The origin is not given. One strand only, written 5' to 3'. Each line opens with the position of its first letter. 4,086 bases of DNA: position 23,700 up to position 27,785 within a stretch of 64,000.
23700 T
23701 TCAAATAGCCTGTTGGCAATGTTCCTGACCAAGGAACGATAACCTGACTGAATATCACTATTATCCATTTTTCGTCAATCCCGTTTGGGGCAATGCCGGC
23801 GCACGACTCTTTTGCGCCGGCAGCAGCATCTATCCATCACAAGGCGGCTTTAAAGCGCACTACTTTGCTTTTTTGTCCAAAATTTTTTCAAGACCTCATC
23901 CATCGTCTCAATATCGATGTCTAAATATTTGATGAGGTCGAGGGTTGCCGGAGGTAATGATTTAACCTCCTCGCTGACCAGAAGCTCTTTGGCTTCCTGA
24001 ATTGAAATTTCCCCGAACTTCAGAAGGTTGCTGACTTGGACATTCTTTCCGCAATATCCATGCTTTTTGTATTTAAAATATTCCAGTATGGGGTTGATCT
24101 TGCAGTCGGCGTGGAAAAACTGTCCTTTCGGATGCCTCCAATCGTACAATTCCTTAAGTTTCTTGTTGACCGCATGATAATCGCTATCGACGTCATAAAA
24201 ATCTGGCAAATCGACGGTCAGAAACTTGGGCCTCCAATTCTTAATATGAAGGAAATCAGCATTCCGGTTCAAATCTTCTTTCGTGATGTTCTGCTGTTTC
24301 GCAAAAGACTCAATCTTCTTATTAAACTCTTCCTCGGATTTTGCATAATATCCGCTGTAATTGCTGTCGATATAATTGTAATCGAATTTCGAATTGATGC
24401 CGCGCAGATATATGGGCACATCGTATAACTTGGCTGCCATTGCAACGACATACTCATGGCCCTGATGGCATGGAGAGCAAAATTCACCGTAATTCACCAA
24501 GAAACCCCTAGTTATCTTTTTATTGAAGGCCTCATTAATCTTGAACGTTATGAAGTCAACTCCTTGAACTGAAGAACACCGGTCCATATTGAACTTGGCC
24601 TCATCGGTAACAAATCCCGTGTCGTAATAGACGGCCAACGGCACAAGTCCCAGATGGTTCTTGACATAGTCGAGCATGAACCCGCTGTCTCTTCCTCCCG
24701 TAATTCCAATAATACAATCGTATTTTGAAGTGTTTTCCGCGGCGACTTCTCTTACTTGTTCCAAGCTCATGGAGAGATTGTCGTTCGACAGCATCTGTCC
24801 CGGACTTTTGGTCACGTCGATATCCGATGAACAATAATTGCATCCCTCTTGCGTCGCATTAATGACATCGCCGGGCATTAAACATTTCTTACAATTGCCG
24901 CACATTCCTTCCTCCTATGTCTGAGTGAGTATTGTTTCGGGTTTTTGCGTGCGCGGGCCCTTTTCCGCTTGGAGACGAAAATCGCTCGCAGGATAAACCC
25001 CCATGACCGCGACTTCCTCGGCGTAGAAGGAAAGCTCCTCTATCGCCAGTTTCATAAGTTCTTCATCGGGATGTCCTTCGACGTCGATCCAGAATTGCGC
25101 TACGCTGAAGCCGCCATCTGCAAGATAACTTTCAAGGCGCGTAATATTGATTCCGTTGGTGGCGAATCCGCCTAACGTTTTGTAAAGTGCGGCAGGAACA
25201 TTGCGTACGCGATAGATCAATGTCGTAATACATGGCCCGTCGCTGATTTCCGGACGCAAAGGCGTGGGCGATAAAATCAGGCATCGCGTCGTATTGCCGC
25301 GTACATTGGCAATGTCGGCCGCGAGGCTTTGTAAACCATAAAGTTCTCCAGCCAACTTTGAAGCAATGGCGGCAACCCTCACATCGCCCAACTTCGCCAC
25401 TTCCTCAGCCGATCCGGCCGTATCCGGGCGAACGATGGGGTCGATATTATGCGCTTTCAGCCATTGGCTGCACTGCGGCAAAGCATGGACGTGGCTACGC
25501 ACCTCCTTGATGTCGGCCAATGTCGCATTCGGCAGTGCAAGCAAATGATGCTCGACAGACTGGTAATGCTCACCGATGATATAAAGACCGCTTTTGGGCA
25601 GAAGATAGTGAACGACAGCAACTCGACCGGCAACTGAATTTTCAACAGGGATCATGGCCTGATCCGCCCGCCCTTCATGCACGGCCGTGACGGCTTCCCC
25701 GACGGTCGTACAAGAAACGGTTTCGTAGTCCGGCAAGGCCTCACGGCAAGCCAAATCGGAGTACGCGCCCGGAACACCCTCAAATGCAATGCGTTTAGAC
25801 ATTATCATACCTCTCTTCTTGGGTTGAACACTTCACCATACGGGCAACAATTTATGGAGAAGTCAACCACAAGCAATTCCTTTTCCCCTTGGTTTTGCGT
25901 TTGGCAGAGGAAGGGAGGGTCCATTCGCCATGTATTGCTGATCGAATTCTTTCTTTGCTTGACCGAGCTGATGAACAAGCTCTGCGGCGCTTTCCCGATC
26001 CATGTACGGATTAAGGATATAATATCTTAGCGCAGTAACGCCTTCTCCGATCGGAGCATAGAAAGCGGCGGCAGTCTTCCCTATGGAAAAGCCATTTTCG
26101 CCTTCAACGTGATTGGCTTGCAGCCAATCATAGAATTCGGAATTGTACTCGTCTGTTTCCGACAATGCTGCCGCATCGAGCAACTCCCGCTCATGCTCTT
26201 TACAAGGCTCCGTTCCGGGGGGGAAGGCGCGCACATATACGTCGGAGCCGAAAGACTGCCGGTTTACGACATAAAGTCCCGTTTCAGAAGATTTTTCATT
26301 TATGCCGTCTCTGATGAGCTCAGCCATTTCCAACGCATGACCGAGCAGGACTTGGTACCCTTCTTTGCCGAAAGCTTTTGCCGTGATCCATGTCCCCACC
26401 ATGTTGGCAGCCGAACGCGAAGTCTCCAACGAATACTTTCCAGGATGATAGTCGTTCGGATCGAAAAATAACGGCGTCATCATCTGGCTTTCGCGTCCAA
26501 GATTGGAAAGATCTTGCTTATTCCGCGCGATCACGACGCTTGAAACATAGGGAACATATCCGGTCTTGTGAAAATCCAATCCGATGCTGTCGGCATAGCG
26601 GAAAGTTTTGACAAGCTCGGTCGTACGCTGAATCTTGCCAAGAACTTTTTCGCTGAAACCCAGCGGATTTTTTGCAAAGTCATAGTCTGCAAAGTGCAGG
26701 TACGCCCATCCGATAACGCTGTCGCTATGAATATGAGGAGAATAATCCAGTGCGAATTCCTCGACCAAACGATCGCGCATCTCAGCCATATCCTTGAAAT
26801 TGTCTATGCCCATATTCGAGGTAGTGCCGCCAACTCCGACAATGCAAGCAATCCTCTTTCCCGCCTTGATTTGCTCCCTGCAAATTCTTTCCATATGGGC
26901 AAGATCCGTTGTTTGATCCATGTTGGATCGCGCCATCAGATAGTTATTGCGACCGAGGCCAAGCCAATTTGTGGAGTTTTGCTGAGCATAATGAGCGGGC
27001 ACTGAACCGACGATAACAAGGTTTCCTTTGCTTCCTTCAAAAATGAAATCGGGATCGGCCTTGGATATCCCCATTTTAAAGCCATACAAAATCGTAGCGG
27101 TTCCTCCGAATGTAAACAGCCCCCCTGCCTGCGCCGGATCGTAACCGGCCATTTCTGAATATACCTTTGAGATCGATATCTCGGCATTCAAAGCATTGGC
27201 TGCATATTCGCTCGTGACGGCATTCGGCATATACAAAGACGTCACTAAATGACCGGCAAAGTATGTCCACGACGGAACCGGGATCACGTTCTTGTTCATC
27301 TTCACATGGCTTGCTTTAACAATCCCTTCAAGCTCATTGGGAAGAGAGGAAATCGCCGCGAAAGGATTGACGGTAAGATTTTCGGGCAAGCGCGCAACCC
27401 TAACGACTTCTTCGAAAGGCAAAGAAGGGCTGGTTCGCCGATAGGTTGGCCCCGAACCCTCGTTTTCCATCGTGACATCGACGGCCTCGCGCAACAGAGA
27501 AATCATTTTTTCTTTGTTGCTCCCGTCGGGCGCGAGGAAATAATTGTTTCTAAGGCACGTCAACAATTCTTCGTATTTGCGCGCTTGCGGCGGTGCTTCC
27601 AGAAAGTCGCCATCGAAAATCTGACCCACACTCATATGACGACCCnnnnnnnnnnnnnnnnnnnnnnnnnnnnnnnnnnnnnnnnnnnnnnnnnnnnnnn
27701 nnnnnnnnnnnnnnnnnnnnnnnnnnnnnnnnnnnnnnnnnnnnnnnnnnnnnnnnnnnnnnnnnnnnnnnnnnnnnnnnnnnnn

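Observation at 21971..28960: AT-rich ~6.5 kb insert bounded by diverged direct repeats of the fic 3' end, carrying a compact five-gene enzyme operon (candidate cryptic biosynthetic pathway)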

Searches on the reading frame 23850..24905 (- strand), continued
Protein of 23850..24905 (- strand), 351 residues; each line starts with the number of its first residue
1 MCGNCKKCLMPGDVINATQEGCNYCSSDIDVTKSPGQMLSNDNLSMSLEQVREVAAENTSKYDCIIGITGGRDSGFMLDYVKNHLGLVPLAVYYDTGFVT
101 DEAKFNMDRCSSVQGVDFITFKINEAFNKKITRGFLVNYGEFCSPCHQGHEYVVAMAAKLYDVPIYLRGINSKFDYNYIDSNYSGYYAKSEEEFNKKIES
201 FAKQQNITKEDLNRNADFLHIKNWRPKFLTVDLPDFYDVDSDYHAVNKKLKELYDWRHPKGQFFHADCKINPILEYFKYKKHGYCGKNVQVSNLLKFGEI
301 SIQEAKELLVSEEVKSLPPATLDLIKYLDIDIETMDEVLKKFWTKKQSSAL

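Call 56: fold_search(model_id=the predicted structure, library=pdb)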
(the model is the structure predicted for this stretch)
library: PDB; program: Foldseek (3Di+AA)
matches with E <= 10: 1630; with E <= 0.001: 104
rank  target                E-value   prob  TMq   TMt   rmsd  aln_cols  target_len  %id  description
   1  8wex_A                1.7e-10  1.00  0.62  0.58   8.8       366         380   18  Crystal structure of N-acetyl sugar amidotransferase from Legionella pneumophila (released 2024-05-22)
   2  8wex_B                1.9e-10  1.00  0.62  0.57   7.8       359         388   19  Crystal structure of N-acetyl sugar amidotransferase from Legionella pneumophila (released 2024-05-22)
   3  5b4f                  2.7e-06  1.00  0.35  0.41  16.0       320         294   12  Sulfur Transferase TtuA in complex with iron sulfur cluster (released 2017-05-10)
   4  5ztb_A                5.8e-06  1.00  0.33  0.37  17.0       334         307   12  Structure of Sulfurtransferase (released 2019-06-12)
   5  5ztb_B                9.7e-06  1.00  0.34  0.38  17.3       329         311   12  Structure of Sulfurtransferase (released 2019-06-12)
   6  5ztb_C                1.5e-05  1.00  0.33  0.36  18.6       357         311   12  Structure of Sulfurtransferase (released 2019-06-12)
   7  5gha_D                1.5e-05  1.00  0.28  0.32  19.5       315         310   12  Sulfur Transferase TtuA in complex with Sulfur Carrier TtuB (released 2017-05-03)
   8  9b6c_A                2.1e-05  1.00  0.28  0.20  18.4       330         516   12  Human asparagine synthetase Arg-142 to Ile-142 (R142I) variant (released 2025-01-08)
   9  9kq9_F                2.2e-05  1.00  0.32  0.47  15.2       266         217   12  The structure of the YcfA-GTP from Erwinia amylovora (released 2025-10-01)
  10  5b4e                  2.2e-05  1.00  0.34  0.38  16.7       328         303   12  Sulfur Transferase TtuA in complex with iron sulfur cluster and ATP derivative (released 2017-05-03)
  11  6scy_B                4.1e-05  1.00  0.30  0.35  15.3       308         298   13  U34-tRNA thiolase NcsA from Methanococcus maripaludis with its [4Fe-4S] cluster (released 2020-08-26)
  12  5gha_A                4.3e-05  1.00  0.32  0.37  17.0       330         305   11  Sulfur Transferase TtuA in complex with Sulfur Carrier TtuB (released 2017-05-03)
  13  5gha_B                4.6e-05  1.00  0.34  0.38  16.4       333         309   11  Sulfur Transferase TtuA in complex with Sulfur Carrier TtuB (released 2017-05-03)
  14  1xng_A                4.6e-05  1.00  0.29  0.39  19.0       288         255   15  Crystal Structure of NH3-dependent NAD+ synthetase from Helicobacter pylori (released 2005-04-05)
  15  5gha_C                4.8e-05  1.00  0.29  0.33  19.5       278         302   12  Sulfur Transferase TtuA in complex with Sulfur Carrier TtuB (released 2017-05-03)
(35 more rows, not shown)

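Call 65: search_dna_similar(query=window:23850-24905:-, collection=plasmids, mode=protein, max_rows=10)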
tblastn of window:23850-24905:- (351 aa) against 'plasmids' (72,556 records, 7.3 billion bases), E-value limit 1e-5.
Records with a match: 9; places in all: 11; records where one place covers at least 80% of the query: 7.
Best place of each record, by identity: <60% 9.
By first word of the organism name: Agrobacterium 2; Rhodobacteraceae 1; Roseovarius 1; Pseudohalocynthiibacter 1; Subdoligranulum 1; Spirosoma 1; Azospirillum 1; Solidesulfovibrio 1.
By predicted mobility (MOB-suite, as given by PLSDB): non-mobilizable 6; mobilizable 2; conjugative 1.
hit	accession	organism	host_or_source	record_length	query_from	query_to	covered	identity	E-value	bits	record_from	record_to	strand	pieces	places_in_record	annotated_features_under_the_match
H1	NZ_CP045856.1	Agrobacterium sp. MA01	cell culture,Microcystis culture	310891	5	345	97%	25.0%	1e-10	70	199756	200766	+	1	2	N-acetyl sugar amidotransferase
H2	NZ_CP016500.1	Agrobacterium sp. RAC06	Microbial isolate,Algal phycosphere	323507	5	345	97%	25.0%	2e-10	70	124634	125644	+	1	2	N-acetyl sugar amidotransferase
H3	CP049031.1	Rhodobacteraceae bacterium SC52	Apostichopus japonicus,pure ...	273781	4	323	91%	23.2%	8e-10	68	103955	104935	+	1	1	N-acetyl sugar amidotransferase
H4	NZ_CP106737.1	Roseovarius pelagicus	cell culture,Arctic seawater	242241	4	305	86%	23.5%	4e-8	62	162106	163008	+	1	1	non-ribosomal peptide synthetase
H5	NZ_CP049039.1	Pseudohalocynthiibacter aestuariivivens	pure culutre,Seawater recirculating ...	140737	3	305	86%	23.2%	3e-8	63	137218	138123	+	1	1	none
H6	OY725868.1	Subdoligranulum variabile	-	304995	5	345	97%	20.4%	3e-6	57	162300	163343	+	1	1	record has no annotation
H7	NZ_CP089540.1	Spirosoma oryzicola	Single cell,Surface layer of rice grains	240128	56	344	82%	22.2%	3e-6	57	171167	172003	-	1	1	N-acetyl sugar amidotransferase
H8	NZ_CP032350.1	Azospirillum brasilense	soil sample,Agricultural field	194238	5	186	52%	26.3%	1e-6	58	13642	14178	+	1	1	N-acetyl sugar amidotransferase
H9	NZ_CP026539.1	Solidesulfovibrio carbinolicus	-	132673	5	119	33%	31.4%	2e-6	57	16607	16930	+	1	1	7-cyano-7-deazaguanine synthase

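Call 79: get_annotated_region(hit=H1, flank=4000)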
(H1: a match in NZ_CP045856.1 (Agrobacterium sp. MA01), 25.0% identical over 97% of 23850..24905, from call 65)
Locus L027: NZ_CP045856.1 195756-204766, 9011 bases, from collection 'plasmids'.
description: Agrobacterium sp. MA01 plasmid punanmed2, complete sequence
organism: Agrobacterium sp. MA01 (NCBI taxid 2664893)
taxonomy: Bacteria; Pseudomonadota; Alphaproteobacteria; Hyphomicrobiales; Rhizobiaceae; Agrobacterium; Agrobacterium sp. MA01
host: -; source: cell culture,Microcystis culture; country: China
typing (MOB-suite, as given by PLSDB): mobilizable; relaxase MOBQ
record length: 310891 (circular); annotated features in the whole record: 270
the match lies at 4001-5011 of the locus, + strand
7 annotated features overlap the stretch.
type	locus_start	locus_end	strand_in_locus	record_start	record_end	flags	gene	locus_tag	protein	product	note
CDS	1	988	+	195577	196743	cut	-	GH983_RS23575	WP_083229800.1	DegT/DnrJ/EryC1/StrS family aminotransferase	-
CDS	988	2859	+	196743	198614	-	asnB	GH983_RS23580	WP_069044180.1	asparagine synthase (glutamine-hydrolyzing)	GO:0006529 - asparagine biosynthetic process [Evidence IEA]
CDS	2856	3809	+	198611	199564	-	-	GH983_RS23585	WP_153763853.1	methionyl-tRNA formyltransferase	GO:0071951 - conversion of methionyl-tRNA to N-formyl-methionyl-tRNA [Evidence IEA]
CDS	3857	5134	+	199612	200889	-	-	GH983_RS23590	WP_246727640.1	N-acetyl sugar amidotransferase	-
CDS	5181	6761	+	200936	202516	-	-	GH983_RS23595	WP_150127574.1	hypothetical protein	-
CDS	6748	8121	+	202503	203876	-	-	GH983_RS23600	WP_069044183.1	glycosyltransferase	-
CDS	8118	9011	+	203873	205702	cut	-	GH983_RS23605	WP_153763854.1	ABC transporter ATP-binding protein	-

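Call 80: get_annotated_region(hit=H3, flank=4000)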
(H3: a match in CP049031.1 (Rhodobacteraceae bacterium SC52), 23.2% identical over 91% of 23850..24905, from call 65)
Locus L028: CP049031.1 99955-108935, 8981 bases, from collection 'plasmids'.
description: Rhodobacteraceae bacterium SC52 plasmid pSC52_3, complete sequence
organism: Rhodobacteraceae bacterium SC52 (NCBI taxid 2745590)
taxonomy: Bacteria; Pseudomonadota; Alphaproteobacteria; Rhodobacterales; Paracoccaceae; ; Rhodobacteraceae bacterium SC52
host: -; source: Apostichopus japonicus,pure culture,Intestine content; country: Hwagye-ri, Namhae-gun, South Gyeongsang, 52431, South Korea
typing (MOB-suite, as given by PLSDB): non-mobilizable
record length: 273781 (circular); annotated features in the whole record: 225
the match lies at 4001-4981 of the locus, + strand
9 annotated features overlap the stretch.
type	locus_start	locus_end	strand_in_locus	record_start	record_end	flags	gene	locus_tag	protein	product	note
CDS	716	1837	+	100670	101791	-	gmd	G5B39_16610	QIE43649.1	GDP-mannose 4,6-dehydratase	-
CDS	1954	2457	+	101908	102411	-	-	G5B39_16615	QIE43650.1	dTDP-4-keto-6-deoxy-D-glucose epimerase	-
CDS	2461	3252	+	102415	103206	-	-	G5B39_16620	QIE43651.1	glycosyltransferase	-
CDS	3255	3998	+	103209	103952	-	-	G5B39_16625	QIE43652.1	acylneuraminate cytidylyltransferase family protein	-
CDS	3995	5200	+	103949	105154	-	-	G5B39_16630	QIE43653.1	N-acetyl sugar amidotransferase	-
CDS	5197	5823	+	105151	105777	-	hisH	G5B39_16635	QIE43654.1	imidazole glycerol phosphate synthase subunit HisH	-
CDS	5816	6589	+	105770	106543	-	hisF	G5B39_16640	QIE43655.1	imidazole glycerol phosphate synthase subunit HisF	-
CDS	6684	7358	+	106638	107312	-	-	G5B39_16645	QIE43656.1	serine acetyltransferase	-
CDS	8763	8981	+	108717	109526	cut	-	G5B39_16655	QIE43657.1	SDR family oxidoreductase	-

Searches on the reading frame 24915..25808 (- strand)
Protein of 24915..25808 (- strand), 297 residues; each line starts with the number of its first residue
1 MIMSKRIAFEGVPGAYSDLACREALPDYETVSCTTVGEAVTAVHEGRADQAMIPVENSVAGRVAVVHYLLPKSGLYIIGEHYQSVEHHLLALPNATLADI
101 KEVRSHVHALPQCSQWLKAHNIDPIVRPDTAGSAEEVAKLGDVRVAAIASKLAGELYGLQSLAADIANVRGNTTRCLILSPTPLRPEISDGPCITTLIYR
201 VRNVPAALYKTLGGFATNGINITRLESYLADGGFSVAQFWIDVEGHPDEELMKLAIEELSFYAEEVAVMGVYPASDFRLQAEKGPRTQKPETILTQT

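Call 4: search_protein_families(library=pfam, proteins=[window:24915-25808:-], max_evalue=0.01)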
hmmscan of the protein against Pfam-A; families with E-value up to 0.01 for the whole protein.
window:24915-25808:- (297 aa): 3 families
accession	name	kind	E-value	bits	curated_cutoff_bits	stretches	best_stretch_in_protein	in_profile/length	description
PF00800.23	PDT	-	1.8e-49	168.4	25.2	1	7-180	1-177/181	Prephenate dehydratase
PF01842.31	ACT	-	0.00023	21.3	27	1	195-259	1-64/66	ACT domain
PF22629.2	ACT_AHAS_ss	-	0.0057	17.2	27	0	200-259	4-62/67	AHAS small subunit-like ACT domain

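Call 5: search_protein_families(library=ncbifam, proteins=[window:24915-25808:-], max_evalue=0.01)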
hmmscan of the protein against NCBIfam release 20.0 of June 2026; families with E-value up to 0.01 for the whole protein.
window:24915-25808:- (297 aa): 3 families
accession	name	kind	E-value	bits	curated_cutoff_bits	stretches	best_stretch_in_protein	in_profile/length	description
NF008866.0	PRK11899.1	equivalog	1.8e-116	388.3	359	1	3-280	4-281/283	prephenate dehydratase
NF008865.0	PRK11898.1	equivalog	8.5e-54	182.6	219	1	6-276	3-280/284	prephenate dehydratase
NF007910.0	PRK10622.1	equivalog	7.2e-40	137.1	577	1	3-275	102-378/386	bifunctional chorismate mutase/prephenate dehydratase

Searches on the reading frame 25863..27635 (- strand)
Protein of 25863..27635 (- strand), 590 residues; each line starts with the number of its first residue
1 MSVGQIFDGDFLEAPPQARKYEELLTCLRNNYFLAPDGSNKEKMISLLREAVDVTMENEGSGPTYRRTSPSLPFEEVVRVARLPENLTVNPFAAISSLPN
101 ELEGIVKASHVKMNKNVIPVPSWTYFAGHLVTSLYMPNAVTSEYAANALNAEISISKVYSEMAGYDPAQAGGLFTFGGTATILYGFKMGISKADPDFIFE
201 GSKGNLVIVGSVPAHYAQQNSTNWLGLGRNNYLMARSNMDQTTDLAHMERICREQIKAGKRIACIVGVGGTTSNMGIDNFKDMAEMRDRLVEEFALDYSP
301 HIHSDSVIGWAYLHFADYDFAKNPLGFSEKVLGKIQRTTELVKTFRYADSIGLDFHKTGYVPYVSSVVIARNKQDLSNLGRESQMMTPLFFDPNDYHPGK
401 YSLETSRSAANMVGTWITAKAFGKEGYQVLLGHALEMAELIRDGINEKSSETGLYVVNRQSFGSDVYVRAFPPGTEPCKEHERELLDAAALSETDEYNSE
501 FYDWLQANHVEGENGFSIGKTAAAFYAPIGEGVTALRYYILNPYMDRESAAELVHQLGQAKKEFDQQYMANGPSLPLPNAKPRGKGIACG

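Call 4: search_protein_families(library=pfam, proteins=[window:25863-27635:-], max_evalue=0.01)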
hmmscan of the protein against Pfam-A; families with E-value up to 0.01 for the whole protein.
window:25863-27635:- (590 aa): 1 family
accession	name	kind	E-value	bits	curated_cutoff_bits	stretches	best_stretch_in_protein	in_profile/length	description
PF00282.25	Pyridoxal_deC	-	1.4e-10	40.9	27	1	341-450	250-358/375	Pyridoxal-dependent decarboxylase conserved domain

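Call 5: search_protein_families(library=ncbifam, proteins=[window:25863-27635:-], max_evalue=0.01)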
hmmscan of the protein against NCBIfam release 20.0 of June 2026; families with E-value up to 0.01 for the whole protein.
window:25863-27635:- (590 aa): 5 families
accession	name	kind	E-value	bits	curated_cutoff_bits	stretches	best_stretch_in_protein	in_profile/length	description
TIGR03799.1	NOD_PanD_pyr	equivalog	1.1e-17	63.7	606.1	2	205-297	209-301/522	pyridoxal-dependent aspartate 1-decarboxylase PanP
NF052646.1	DABADecarRhbB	equivalog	5.2e-13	48.4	900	2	159-289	146-270/491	L-2,4-diaminobutyrate decarboxylase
TIGR03811.1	tyr_de_CO2_Ent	equivalog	1e-12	47.4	905.3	1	214-451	231-478/608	tyrosine decarboxylase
TIGR03812.1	tyr_de_CO2_Arch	equivalog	4.2e-11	42.3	299.4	1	202-449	106-310/375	tyrosine decarboxylase MfnA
TIGR01788.1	Glu-decarb-GAD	equivalog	0.0087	14.8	380.4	0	263-448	188-345/431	glutamate decarboxylase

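Call 24: search_solved_structures(query=window:25863-27635:-, max_evalue=0.001, show_alignments=1)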
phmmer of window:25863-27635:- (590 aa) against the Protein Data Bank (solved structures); distinct sequences matched with E-value up to 0.001: 13.
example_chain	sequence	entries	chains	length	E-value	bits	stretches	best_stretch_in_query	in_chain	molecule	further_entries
8zpi_A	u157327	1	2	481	3.6e-13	51.9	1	27-310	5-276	Diaminobutyrate-2-oxoglutarate transaminase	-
4rit_B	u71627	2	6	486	1.6e-12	49.7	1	32-448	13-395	Pyridoxal-dependent decarboxylase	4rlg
4riz_A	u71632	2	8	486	2e-12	49.4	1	32-448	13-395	Pyridoxal-dependent decarboxylase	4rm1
4rj0_B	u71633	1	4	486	2.7e-12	49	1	32-284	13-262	Pyridoxal-dependent decarboxylase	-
2qma_A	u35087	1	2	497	4.3e-09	38.4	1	169-287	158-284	Diaminobutyrate-pyruvate transaminase and L-2,4-diaminobutyrate decarboxylase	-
6ebn_A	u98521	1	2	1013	5.7e-09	38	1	207-483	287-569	non canonical aromatic amino acid decarboxylase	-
5hsi_A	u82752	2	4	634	6.9e-09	37.7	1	214-443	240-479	Putative decarboxylase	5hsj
7cwx_A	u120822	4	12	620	1.2e-08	36.9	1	214-453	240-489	Decarboxylase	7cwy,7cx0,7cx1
7cwz_A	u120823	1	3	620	8.5e-08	34.1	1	214-453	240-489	Decarboxylase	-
6enz_A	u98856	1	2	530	2.7e-07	32.5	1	106-289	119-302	Acidic amino acid decarboxylase GADL1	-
2okj_A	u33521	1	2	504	5.8e-05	24.7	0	125-287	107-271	Glutamate decarboxylase 1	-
3vp6_A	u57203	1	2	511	0.00011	23.8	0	125-286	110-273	Glutamate decarboxylase 1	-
2okk_A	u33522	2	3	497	0.00099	20.7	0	126-272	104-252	Glutamate decarboxylase 2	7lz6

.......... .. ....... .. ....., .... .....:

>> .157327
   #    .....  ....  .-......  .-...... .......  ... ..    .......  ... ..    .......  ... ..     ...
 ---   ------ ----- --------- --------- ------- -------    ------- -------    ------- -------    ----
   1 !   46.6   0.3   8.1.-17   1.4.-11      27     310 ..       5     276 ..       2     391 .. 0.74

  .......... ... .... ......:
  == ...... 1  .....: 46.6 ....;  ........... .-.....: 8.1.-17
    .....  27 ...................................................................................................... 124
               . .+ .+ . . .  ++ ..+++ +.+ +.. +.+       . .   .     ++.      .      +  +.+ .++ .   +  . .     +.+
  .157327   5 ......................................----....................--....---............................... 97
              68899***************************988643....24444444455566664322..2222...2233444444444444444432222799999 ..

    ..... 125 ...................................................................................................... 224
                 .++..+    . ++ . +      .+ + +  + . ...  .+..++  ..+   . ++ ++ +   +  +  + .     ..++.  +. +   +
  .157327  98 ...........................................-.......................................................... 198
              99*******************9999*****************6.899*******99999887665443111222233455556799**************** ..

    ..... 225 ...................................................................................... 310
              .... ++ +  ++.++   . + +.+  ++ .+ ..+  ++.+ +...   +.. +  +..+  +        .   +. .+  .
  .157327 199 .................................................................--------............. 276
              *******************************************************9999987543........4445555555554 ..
